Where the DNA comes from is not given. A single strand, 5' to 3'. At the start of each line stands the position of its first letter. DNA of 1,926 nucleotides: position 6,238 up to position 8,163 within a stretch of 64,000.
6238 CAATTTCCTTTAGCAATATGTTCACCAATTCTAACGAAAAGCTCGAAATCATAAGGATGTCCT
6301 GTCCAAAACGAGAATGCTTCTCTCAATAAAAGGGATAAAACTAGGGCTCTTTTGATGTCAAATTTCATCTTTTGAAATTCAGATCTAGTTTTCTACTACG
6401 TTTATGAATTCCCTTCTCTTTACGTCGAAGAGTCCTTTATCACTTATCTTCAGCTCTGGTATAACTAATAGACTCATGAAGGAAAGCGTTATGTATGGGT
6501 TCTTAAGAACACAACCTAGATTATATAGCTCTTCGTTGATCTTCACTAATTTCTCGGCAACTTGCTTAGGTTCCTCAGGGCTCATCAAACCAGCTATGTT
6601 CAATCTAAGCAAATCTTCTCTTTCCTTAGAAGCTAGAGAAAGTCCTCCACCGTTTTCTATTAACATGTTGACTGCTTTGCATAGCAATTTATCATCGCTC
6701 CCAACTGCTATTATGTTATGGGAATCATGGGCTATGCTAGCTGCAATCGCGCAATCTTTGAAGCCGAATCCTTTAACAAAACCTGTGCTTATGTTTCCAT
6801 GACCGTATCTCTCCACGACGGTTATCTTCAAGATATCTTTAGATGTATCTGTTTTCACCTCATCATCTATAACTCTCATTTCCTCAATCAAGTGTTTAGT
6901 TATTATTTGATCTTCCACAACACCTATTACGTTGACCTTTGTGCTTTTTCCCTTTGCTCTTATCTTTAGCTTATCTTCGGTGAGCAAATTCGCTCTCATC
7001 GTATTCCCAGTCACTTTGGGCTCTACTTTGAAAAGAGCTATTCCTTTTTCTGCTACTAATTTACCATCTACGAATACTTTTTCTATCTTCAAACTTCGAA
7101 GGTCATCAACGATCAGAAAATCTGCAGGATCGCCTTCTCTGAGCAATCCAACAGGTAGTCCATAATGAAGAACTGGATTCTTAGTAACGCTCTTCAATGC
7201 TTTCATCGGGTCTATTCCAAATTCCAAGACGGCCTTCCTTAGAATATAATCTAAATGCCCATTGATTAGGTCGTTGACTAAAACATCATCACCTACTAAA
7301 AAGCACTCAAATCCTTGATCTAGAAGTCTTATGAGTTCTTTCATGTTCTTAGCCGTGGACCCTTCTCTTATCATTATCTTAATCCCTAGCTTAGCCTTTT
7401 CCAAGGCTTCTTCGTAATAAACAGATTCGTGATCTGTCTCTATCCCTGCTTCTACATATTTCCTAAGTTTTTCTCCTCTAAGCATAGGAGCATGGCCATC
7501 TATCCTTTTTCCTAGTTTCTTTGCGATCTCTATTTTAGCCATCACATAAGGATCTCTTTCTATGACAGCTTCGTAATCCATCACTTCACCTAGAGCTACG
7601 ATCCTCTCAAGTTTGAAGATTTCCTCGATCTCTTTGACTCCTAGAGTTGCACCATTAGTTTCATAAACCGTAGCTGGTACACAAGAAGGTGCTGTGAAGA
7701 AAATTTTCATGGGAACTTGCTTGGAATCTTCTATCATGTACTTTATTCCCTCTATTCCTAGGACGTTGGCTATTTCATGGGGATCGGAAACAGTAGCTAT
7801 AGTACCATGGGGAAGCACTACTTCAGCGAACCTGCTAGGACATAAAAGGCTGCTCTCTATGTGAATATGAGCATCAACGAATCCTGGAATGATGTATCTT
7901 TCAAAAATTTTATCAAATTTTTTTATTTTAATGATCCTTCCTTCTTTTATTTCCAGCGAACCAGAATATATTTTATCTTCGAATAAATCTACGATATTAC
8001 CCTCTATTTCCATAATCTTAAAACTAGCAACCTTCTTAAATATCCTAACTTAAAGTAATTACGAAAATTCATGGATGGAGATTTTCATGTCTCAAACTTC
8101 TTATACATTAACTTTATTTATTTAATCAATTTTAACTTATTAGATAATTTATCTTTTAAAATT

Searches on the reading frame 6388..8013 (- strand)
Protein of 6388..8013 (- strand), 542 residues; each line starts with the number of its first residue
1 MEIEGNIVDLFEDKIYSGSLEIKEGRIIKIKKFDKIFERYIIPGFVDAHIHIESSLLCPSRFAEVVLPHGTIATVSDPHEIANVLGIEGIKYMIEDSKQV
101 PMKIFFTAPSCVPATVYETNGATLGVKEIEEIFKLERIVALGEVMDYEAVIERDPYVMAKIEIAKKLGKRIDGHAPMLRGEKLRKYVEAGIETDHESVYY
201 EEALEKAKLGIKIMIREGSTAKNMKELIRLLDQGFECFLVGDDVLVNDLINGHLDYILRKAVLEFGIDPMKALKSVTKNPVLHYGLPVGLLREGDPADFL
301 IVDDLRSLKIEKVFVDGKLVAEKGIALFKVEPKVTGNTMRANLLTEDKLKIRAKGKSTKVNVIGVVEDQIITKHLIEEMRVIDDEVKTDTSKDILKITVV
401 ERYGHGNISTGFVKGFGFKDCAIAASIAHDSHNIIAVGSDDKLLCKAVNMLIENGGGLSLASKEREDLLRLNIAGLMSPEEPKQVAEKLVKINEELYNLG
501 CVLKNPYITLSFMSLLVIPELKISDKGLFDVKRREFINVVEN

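Call 88: search_protein_families(library=pfam, max_evalue=0.00001, proteins=[window:6388-8013:-])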
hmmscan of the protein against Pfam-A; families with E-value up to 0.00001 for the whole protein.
window:6388-8013:- (542 aa): 3 families
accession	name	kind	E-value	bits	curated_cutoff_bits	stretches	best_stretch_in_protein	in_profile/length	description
PF13382.11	Adenine_deam_C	-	1.8e-59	200.4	27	1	369-534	1-168/169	Adenine deaminase C-terminal domain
PF01979.26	Amidohydro_1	-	6.6e-42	144.4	25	1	40-320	1-345/345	Amidohydrolase family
PF07969.17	Amidohydro_3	-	7.1e-06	26.2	29.7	0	271-319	411-470/472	Amidohydrolase family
